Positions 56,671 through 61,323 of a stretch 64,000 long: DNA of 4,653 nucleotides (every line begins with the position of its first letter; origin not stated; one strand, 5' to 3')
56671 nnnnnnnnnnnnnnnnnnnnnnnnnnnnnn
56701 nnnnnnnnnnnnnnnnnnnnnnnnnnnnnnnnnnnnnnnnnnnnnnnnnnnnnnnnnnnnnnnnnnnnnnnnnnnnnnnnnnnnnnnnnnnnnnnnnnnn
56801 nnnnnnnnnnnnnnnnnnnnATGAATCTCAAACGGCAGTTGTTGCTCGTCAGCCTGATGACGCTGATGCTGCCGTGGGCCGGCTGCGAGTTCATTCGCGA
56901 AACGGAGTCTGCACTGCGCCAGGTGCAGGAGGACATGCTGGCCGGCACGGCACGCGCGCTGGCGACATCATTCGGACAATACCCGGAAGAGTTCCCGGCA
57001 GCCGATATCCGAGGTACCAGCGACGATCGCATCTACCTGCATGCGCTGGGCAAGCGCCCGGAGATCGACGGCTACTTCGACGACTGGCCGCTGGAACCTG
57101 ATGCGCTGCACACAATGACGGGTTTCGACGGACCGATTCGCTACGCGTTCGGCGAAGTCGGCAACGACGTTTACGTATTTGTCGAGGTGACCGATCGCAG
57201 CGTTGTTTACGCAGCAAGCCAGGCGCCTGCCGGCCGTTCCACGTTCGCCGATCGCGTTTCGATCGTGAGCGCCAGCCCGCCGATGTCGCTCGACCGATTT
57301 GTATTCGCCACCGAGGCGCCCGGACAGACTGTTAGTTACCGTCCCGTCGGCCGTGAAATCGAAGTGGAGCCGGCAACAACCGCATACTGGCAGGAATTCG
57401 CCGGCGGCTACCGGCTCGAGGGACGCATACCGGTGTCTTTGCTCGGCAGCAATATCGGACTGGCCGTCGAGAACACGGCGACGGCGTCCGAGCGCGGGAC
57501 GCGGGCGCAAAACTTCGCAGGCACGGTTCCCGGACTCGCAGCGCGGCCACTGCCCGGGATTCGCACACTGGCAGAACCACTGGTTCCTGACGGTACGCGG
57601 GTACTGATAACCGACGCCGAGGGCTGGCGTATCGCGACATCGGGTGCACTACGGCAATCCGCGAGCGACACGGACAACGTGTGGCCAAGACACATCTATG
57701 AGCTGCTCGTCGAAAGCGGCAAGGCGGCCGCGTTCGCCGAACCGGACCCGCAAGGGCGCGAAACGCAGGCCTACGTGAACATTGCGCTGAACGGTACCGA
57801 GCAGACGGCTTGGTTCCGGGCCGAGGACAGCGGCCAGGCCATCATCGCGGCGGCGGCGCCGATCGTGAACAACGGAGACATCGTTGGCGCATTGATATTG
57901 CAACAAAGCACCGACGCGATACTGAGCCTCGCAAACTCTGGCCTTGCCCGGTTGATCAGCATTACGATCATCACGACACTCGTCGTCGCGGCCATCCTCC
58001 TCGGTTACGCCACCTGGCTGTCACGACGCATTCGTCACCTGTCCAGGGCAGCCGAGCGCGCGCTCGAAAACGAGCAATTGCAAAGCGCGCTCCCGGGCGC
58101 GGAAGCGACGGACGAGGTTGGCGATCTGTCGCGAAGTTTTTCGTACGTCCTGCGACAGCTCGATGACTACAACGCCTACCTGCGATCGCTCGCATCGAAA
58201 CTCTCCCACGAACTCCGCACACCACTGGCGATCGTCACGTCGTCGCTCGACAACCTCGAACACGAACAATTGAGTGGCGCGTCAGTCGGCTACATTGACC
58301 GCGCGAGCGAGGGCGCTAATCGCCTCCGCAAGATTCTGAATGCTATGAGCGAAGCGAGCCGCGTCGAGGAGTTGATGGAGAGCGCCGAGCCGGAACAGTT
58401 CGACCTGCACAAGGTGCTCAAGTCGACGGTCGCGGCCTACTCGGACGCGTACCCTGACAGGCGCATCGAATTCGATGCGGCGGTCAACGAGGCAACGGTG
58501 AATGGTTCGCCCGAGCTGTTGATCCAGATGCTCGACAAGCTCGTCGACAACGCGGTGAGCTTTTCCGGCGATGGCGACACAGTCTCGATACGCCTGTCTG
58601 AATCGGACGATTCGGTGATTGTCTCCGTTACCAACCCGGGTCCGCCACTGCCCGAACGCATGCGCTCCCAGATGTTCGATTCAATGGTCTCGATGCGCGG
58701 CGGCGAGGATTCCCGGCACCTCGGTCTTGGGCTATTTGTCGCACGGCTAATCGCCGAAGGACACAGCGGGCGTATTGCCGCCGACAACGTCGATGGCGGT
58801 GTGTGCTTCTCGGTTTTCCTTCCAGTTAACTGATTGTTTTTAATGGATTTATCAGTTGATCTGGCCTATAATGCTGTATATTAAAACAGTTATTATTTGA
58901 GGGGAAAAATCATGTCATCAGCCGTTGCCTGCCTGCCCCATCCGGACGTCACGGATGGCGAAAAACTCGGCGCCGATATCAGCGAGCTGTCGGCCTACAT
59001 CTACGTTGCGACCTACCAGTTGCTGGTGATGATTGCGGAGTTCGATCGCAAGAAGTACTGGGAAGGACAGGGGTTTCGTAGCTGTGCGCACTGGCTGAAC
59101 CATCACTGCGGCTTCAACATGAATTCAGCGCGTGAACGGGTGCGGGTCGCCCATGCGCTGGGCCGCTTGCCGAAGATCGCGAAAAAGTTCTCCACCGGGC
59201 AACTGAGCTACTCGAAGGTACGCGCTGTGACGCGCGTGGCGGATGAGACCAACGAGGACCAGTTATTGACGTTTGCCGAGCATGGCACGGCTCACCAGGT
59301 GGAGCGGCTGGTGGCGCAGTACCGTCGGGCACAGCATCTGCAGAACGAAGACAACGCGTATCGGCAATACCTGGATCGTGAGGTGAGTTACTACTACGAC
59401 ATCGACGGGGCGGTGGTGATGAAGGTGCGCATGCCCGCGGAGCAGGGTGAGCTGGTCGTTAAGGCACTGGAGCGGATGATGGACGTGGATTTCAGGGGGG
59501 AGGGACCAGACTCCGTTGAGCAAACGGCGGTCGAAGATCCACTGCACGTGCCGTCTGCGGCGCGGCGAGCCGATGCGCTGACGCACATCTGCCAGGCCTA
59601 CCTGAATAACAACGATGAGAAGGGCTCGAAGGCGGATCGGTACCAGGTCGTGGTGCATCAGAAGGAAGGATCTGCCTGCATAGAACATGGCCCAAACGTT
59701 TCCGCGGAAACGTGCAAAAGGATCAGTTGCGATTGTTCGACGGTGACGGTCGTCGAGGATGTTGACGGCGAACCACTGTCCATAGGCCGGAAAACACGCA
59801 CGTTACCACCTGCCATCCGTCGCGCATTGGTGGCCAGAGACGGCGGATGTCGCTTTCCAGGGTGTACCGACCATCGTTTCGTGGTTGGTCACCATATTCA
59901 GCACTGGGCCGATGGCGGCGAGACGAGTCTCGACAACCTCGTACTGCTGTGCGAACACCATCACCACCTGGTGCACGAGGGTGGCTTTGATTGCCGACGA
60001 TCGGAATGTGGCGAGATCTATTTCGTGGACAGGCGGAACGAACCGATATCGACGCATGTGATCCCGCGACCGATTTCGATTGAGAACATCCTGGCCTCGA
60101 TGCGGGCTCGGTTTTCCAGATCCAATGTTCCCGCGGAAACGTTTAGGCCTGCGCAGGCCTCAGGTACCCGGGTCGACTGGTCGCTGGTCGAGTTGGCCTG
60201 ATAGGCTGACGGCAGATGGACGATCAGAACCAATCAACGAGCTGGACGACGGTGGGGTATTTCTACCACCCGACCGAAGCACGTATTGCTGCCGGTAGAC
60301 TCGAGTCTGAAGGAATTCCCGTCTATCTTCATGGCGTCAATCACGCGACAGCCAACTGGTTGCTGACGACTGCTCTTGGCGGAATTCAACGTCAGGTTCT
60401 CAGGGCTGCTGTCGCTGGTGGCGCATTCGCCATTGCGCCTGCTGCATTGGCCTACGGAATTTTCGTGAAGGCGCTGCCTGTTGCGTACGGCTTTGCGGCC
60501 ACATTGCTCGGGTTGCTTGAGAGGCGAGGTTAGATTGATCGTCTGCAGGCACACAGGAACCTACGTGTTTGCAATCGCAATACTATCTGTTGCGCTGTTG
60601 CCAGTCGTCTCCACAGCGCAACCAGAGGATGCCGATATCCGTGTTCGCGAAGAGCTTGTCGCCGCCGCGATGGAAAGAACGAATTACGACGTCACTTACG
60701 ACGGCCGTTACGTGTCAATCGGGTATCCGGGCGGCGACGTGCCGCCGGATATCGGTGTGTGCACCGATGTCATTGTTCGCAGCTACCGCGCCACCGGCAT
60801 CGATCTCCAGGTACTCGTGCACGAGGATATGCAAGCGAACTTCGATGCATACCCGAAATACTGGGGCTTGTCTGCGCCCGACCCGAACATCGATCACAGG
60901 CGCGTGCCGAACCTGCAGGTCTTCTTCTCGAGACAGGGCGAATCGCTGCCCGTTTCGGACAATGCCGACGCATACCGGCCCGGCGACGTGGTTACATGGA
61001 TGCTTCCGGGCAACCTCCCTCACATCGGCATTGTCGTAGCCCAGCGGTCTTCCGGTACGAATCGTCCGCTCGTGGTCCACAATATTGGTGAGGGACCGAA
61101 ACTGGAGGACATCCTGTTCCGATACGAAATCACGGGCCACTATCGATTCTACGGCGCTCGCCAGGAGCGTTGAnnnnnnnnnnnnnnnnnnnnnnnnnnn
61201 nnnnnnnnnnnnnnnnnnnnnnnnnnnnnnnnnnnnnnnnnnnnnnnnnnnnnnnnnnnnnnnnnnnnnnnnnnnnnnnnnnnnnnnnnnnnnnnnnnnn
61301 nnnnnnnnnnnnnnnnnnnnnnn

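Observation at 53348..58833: Complete Gram-negative 'dedicated sortase' system: sortase + single VIT/vWA target + divergent two-component system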

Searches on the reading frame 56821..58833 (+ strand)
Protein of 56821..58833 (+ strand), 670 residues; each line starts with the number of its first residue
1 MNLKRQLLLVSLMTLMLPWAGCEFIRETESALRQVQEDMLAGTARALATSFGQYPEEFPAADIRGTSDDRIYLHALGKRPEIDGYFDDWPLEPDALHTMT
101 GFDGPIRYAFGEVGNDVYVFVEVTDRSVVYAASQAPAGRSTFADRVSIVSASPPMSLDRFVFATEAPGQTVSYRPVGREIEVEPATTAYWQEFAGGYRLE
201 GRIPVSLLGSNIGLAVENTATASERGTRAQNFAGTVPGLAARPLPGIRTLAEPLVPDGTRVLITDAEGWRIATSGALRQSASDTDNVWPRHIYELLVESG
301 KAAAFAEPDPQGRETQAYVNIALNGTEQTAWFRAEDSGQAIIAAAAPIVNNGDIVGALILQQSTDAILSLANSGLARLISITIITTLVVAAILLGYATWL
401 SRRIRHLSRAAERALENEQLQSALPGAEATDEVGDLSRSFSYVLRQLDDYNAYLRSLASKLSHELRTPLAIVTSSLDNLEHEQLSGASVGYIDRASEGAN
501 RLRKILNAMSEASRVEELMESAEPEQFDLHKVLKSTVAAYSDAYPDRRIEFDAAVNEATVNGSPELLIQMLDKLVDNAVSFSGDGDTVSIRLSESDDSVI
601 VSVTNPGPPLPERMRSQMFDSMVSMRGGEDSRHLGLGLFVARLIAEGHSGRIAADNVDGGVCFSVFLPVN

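Call 3: search_protein_families(library=ncbifam, proteins=[window:56821-58833:+], max_evalue=0.001)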
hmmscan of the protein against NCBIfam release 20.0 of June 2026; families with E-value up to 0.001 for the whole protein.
window:56821-58833:+ (670 aa): 70 families (the best 25 are shown)
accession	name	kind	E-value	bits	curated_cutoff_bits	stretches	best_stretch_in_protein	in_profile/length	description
TIGR03785.1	marine_sort_HK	equivalog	7.4e-159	530.3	612.2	1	3-668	1-703/703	proteobacterial dedicated sortase system histidine kinase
NF008312.0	PRK11100.1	equivalog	2.4e-46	158.6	356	1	334-668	140-473/477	two-component system sensor histidine kinase CreC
NF058527.1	HistKinChvGCaul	equivalog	6.2e-40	137.4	740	1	249-657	100-515/535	two-component sensor histidine kinase ChvG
TIGR01386.1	cztS_silS_copS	subfamily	2.2e-35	122.5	292.55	1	319-666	106-455/457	heavy metal sensor histidine kinase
NF033092.0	HK_WalK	equivalog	1e-26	93.7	725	2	455-668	373-593/594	cell wall metabolism sensor histidine kinase WalK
NF033091.0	HK_VanS_ACDEFG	equivalog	5.5e-26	91.3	400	1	388-668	10-293/293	vancomycin resistance histidine kinase VanS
NF007345.0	PRK09835.1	subfamily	1.7e-23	82.9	423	1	335-668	144-479/482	Cu(+)/Ag(+) sensor histidine kinase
NF052314.1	T9SS_HK_PorY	subfamily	2.3e-23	82.9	350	1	378-664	132-415/418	PorY family sensor histidine kinase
NF012163.2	BaeS_SmeS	equivalog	3e-23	82.5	500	1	346-665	130-454/457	sensor histidine kinase efflux regulator BaeS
NF007837.0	PRK10549.1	equivalog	3e-23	82.3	603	1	382-669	170-458/466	envelope stress sensor histidine kinase BaeS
NF007007.0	PRK09470.1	equivalog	1.2e-22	80.5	486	1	374-669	166-459/463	envelope stress sensor histidine kinase CpxA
NF053855.1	HisKinPhoRBctds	equivalog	1.5e-21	76.5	500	1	455-663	362-577/583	two-component system sensor histidine kinase PhoR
NF008468.0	PRK11360.1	equivalog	2.2e-21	75.9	646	1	453-670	395-609/616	two-component system sensor histidine kinase AtoS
NF006800.0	PRK09303.1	equivalog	3.3e-21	75.7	342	1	430-669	131-377/383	histidine kinase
TIGR02966.1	phoR_proteo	equivalog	4.8e-21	75.1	334.2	1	455-665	115-331/333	phosphate regulon sensor histidine kinase PhoR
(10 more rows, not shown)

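Call 4: search_protein_families(library=pfam, proteins=[window:56821-58833:+], max_evalue=0.001)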
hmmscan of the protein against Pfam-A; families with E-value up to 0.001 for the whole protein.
window:56821-58833:+ (670 aa): 3 families
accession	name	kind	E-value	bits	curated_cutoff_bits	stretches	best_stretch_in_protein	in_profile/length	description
PF02518.31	HATPase_c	-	2.8e-16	60.4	26.4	1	563-669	2-109/111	Histidine kinase-, DNA gyrase B-, and HSP90-like ATPase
PF00512.31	HisKA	-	3.6e-09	37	26.9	1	455-517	3-65/66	His Kinase A (phospho-acceptor) domain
PF00672.30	HAMP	-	0.00073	20.2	25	0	397-441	3-45/53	HAMP domain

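Call 21: search_solved_structures(query=window:56821-58833:+, max_evalue=0.01)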
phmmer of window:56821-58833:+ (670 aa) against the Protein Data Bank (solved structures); distinct sequences matched with E-value up to 0.01: 57.
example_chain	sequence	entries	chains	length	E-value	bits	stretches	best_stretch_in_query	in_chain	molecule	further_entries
3a0r_A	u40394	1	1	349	4.3e-16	61.9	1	446-668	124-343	Sensor protein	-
9m08_C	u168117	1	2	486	8.9e-15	57.6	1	388-669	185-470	histidine kinase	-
8u4x_A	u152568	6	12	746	3.1e-14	55.8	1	456-664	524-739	histidine kinase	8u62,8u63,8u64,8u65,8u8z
5c93_A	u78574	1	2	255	3.2e-14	55.7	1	456-668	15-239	Histidine kinase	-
4u7n_A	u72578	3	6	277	3.3e-14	55.7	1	455-668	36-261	Histidine protein kinase sensor protein | Histidine kinase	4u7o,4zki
4i5s_A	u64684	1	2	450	6.9e-14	54.6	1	455-668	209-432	Putative histidine kinase CovS; VicK-like protein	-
7z8n_A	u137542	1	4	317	8.4e-14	54.3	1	457-660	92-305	Histidine kinase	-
4jas_A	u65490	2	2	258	2e-12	49.8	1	456-668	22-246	Histidine kinase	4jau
6lgq_C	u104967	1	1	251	2.4e-12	49.5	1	456-668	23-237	Histidine kinase KdpD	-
9rcc_A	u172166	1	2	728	1.2e-11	47.3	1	455-669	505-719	Bacteriophytochrome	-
9eut_A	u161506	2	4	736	1.2e-11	47.2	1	455-669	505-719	Bacteriophytochrome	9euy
3dge_A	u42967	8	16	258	1.6e-11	46.8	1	456-668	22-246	Sensor protein | Histidine kinase | Sensor histidine kinase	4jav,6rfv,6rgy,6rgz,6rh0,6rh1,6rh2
5uht_A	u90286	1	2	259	1.6e-11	46.8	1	456-668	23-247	Sensor histidine kinase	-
2c2a_A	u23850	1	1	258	1.6e-11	46.8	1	456-668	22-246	SENSOR HISTIDINE KINASE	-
3a0t_A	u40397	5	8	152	2.7e-11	46.1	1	525-668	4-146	Sensor protein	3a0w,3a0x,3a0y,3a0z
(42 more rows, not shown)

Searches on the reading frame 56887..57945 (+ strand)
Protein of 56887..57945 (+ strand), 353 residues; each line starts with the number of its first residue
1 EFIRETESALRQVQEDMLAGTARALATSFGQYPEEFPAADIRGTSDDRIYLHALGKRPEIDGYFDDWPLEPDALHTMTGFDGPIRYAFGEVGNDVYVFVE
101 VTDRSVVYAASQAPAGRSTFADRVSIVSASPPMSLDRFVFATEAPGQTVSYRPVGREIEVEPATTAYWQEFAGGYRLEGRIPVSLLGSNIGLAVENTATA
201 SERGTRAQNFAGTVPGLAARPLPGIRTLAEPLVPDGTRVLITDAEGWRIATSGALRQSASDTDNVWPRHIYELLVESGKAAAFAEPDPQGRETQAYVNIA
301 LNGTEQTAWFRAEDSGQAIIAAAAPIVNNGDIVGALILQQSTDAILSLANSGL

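Call 31: find_homologous_proteins(query=window:56887-57945:+, max_evalue=0.001)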
Query window:56887-57945:+ (353 aa): 51 proteins with E <= 0.001 among 8000 candidates.
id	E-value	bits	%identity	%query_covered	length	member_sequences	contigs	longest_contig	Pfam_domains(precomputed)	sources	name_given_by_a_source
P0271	5.0e-118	412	55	100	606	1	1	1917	PF00512.32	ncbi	ncbi:MAG: histidine kinase dimerization/phospho-acceptor domain-containing protein, partial [Pseudom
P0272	5.6e-118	412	58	100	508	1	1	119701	-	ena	-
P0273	1.1e-112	395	54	100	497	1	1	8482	PF00512.32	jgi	-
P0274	2.6e-110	387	53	100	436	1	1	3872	PF02743.25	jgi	-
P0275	1.2e-109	385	53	100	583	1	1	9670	PF00512.32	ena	-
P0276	1.6e-109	384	52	100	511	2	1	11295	PF00512.32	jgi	-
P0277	6.7e-106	372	53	100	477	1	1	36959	-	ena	-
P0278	1.7e-102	361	51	100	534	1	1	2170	PF02743.25,PF00512.32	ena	-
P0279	2.7e-99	351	51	99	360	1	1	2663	-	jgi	jgi:two-component system sensor histidine kinase ChvG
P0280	1.6e-98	348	49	100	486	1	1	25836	-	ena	-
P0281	1.3e-95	339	49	100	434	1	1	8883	-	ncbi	-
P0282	2.1e-95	338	49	100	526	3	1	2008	PF00512.32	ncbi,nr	ncbi:MAG: hypothetical protein OEV03_12505, partial [Gammaproteobacteria bacterium]|nr:hypothetical 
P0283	1.4e-93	332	48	100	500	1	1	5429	PF00672.31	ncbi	-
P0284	1.9e-93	331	48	100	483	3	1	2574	-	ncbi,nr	ncbi:MAG: hypothetical protein GWP02_09195, partial [Desulfobulbaceae bacterium]|nr:hypothetical pro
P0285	1.5e-90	322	48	100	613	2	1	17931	-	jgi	jgi:HAMP domain-containing protein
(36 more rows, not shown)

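Call 34: search_protein_families(library=pfam, proteins=[window:56887-57945:+], max_evalue=1)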
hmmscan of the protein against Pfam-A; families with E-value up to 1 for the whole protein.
window:56887-57945:+ (353 aa): 2 families
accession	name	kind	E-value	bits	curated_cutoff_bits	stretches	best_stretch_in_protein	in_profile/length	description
PF23846.1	Cache_WalK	-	0.0089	16.9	27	1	291-338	41-90/92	WalK sensor protein kinase Chache domain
PF15714.11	SpoVT_C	-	0.023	15.2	27.5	1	312-342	73-103/128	Stage V sporulation protein T C-terminal, transcription factor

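Call 42: predict_structure(alignment_id=A2)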
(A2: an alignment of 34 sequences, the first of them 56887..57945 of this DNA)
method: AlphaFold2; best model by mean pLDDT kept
length: 353 residues; sequences in the alignment: 34
mean_pLDDT: 84.5   pTM: 0.82
mean pLDDT of the five models: 84.5, 83.2, 82.5, 82.5, 81.4
residues with pLDDT >= 90: 198; 70-90: 94; 50-70: 46; < 50: 15
segments of 3 or more residues with pLDDT < 50: 113-117, 260-263, 349-353
pLDDT, mean of each block of 10 residues (from residue 1): 74 90 94 81 72 95 94 94 97 97 92 56 94 85 90 78 94 96 93 94 92 90 90 88 94 75 50 55 81 92 91 72 93 94 57 42
secondary structure, 60 per line:
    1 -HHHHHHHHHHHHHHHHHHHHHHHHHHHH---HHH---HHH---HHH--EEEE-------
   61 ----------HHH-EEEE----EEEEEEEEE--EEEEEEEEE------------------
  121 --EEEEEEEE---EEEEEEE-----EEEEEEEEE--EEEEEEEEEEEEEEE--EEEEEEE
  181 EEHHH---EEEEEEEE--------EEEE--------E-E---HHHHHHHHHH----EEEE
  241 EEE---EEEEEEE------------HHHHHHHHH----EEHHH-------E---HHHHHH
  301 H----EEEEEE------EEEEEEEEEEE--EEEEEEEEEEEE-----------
elements in order: H2-29 E50-53 E75-78 E83-91 E94-102 E123-130 E134-140 E146-154 E157-171 E174-182 E189-196 E205-208 H223-232 E237-243 E247-253 H266-274 H295-301 E306-311 E318-328 E331-342

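Call 45: fold_search(model_id=the predicted structure, library=pdb)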
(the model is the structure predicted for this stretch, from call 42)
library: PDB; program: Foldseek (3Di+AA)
matches with E <= 10: 1685; with E <= 0.001: 6
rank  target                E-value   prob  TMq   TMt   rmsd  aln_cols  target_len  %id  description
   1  7nwo                  6.9e-05  1.00  0.34  0.59   7.8       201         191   17  A carbohydrate binding module family 9 (CBM9) from Caldicellulosiruptor kristjanssonii in complex with glucose (released 2021-07-07)
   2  4jpq_B                1.3e-04  1.00  0.36  0.55   5.5       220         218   10  Crystal structure of a putative carbohydrate-binding protein (BACUNI_03838) from Bacteroides uniformis ATCC 8492 at 2. (released 2013-04-17)
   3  1i82_A                1.5e-04  1.00  0.30  0.53   8.3       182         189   16  FAMILY 9 CARBOHYDRATE-BINDING MODULE FROM THERMOTOGA MARITIMA XYLANASE 10A WITH CELLOBIOSE (released 2001-06-13)
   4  4jpq_A                2.0e-04  1.00  0.36  0.54   5.5       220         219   10  Crystal structure of a putative carbohydrate-binding protein (BACUNI_03838) from Bacteroides uniformis ATCC 8492 at 2. (released 2013-04-17)
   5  2ivf_C                5.0e-04  1.00  0.28  0.42   5.6       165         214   12  Ethylbenzene dehydrogenase from Aromatoleum aromaticum (released 2006-09-14)
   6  5wbf_C                5.8e-04  0.84  0.17  0.21  14.9       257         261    7  Double CACHE (dCACHE) sensing domain of TlpC chemoreceptor from Helicobacter pylori (released 2017-11-08)
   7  9ebw_A                1.3e-03  0.91  0.18  0.14  14.3       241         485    7  Chimeric fluorescence biosensor formed from a lactate-binding protein and GFP, bound to lactate (released 2025-03-19)
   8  9ebw_B                1.7e-03  0.84  0.18  0.13  14.3       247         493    8  Chimeric fluorescence biosensor formed from a lactate-binding protein and GFP, bound to lactate (released 2025-03-19)
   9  6dtm                  2.2e-03  0.72  0.16  0.22  15.0       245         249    9  Crystal Structure of Helicobacter pylori TlpA Chemoreceptor Ligand Binding Domain (released 2018-09-12)
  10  9heh                  2.7e-03  0.92  0.22  0.28  15.3       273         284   11  Structure of the ligand binding domain of the chemoreceptor MkcA (DSOMK10_RS0100305) of Dickeya solani MK10 in complex w (released 2025-08-06)
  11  7prq_A                3.2e-03  0.69  0.18  0.20  17.1       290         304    7  Structure of the ligand binding domain of the PctD (PA4633) chemoreceptor of Pseudomonas aeruginosa PAO1 in complex wi (released 2022-05-11)
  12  6fu4_C                4.4e-03  0.96  0.18  0.21  16.0       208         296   12  Ligand binding domain (LBD) of the p. aeruginosa histamine receptor TlpQ (released 2018-05-16)
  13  4l9l_A                5.0e-03  0.57  0.18  0.29  12.6       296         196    9  Crystal structure of a human Valpha7.2/Vbeta13.2 MAIT TCR in complex with bovine MR1 (released 2013-10-16)
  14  3li9                  5.2e-03  0.92  0.20  0.26  13.5       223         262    9  Crystal Structure of the extracellular domain of the putative histidine kinase mmHK1S-Z2 (released 2010-05-05)
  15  9a72_A                6.2e-03  1.00  0.21  0.25   6.3       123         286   20  Integrative model of YFMS-CHEW by crosslinking MS and deep learning (released 2024-09-18)
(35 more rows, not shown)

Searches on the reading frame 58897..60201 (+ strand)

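Call 29: search_protein_families(library=ncbifam, proteins=[window:58897-60201:+], max_evalue=0.00001)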
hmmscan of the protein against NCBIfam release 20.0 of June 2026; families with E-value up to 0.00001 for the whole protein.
window:58897-60201:+ (434 aa): 0 families

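Call 34: search_protein_families(library=pfam, proteins=[window:58897-60201:+], max_evalue=1)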
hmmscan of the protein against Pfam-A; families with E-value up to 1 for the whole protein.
window:58897-60201:+ (434 aa): 3 families
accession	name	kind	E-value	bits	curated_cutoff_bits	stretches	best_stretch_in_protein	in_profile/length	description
PF02720.22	DUF222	-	1.2e-17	64.6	24.4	1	45-315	21-306/306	Domain of unknown function (DUF222)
PF01844.29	HNH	-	3.1e-06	27.7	21.4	1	323-360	4-45/47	HNH endonuclease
PF13391.12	HNH_2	-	0.16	12.3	21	1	318-358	1-57/66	HNH endonuclease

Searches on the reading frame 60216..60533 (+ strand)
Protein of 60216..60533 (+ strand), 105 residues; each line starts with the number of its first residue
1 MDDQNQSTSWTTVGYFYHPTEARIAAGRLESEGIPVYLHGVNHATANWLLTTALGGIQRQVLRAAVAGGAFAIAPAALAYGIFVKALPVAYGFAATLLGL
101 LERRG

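Call 34: search_protein_families(library=pfam, proteins=[window:60216-60533:+], max_evalue=1)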
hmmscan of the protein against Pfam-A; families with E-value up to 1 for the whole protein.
window:60216-60533:+ (105 aa): 1 family
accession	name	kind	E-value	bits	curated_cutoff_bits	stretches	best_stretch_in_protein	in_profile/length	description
PF09413.15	DUF2007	-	0.029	15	25.7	1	18-42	9-33/66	Putative prokaryotic signal transducing protein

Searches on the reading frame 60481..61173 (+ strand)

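Call 29: search_protein_families(library=ncbifam, proteins=[window:60481-61173:+], max_evalue=0.00001)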
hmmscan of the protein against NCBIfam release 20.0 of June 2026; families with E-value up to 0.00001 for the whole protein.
window:60481-61173:+ (230 aa): 0 families

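Call 34: search_protein_families(library=pfam, proteins=[window:60481-61173:+], max_evalue=1)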
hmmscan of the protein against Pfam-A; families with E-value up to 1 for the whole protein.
window:60481-61173:+ (230 aa): 2 families
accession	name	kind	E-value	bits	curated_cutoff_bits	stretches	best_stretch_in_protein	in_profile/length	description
PF06940.17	DUF1287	-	1.8e-70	236.3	25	1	60-223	1-163/163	Domain of unknown function (DUF1287)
PF13114.12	RecO_N_2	-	0.27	11.4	27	1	211-228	20-37/71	RecO N terminal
